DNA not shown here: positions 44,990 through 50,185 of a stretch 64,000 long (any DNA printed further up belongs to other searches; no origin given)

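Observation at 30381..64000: ICE inserted at the 3' end of rlmD/rumA with a modular T4SS and a large cargo load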

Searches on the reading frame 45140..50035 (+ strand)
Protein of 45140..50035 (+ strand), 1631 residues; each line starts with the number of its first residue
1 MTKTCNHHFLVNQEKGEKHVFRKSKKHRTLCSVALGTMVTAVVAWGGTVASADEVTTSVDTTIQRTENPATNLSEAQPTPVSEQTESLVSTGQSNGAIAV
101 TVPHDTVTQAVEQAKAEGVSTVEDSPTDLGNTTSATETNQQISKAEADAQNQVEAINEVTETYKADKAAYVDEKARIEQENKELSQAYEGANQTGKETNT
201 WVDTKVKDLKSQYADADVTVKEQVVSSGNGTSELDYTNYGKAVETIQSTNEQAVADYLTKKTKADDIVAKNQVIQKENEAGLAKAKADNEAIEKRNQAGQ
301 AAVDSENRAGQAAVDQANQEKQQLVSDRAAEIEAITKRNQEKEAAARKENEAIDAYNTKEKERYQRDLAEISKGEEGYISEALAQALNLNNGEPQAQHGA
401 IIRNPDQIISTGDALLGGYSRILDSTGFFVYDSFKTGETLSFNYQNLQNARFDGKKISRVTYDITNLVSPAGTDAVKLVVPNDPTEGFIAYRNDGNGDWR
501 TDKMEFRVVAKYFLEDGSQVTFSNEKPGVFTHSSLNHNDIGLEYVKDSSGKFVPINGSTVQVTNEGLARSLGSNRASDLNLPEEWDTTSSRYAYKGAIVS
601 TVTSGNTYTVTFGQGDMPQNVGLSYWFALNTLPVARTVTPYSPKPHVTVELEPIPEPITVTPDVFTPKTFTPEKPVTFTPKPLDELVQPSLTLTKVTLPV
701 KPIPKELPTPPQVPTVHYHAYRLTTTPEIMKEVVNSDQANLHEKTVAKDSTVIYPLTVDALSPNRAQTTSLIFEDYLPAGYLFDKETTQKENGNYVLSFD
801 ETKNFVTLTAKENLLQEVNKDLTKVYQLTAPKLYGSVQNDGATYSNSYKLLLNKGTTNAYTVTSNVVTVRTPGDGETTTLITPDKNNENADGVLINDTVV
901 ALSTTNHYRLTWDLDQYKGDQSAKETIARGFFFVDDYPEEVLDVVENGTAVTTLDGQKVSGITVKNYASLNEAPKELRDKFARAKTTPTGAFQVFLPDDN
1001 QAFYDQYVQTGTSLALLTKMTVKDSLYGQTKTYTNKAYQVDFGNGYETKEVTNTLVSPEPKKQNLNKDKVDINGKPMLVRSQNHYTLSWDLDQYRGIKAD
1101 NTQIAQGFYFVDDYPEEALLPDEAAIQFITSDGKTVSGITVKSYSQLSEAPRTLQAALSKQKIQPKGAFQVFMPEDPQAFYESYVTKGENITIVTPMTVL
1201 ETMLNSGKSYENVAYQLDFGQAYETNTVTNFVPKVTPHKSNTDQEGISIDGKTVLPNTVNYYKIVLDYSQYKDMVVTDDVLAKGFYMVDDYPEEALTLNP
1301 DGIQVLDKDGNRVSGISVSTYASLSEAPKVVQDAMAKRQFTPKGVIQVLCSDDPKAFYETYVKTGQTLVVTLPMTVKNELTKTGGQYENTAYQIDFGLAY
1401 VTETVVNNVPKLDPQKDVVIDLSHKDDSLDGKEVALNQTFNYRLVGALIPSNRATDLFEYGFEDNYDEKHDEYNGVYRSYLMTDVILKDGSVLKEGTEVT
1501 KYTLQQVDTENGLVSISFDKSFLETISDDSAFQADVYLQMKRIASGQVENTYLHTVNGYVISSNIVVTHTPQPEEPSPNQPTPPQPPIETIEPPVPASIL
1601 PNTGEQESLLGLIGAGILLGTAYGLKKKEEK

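Call 5: search_protein_families(library=pfam, proteins=[window:45140-50035:+], max_evalue=0.01)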
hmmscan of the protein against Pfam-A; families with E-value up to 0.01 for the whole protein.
window:45140-50035:+ (1631 aa): 6 families
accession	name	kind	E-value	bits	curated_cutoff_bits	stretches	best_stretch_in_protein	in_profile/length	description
PF17998.7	AgI_II_C2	-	3.2e-122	404.4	27.1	4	1237-1409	1-148/148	Cell surface antigen I/II C2 terminal domain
PF16364.11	Antigen_C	-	1.4e-39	136.7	29.5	1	1413-1571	1-172/172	Cell surface antigen C-terminus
PF08363.15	GbpC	-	3.2e-24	86.5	27.2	1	433-630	102-307/307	Glucan-binding protein C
PF18652.6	Adhesin_P1_N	-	3.5e-20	72.7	27.1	1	91-194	2-105/106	Adhesin P1 N-terminal domain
PF00746.26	Gram_pos_anchor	-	0.0014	19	20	1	1600-1629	9-40/43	LPXTG cell wall anchor motif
PF19280.4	CERK_C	-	0.0053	16.7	33.5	0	1346-1449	88-192/227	Ceramide kinase C-terminal domain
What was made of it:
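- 45140..50035 (+): Antigen I/II (SspB-type) LPXTG adhesin, 1631 aa. Pfam (call 5).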
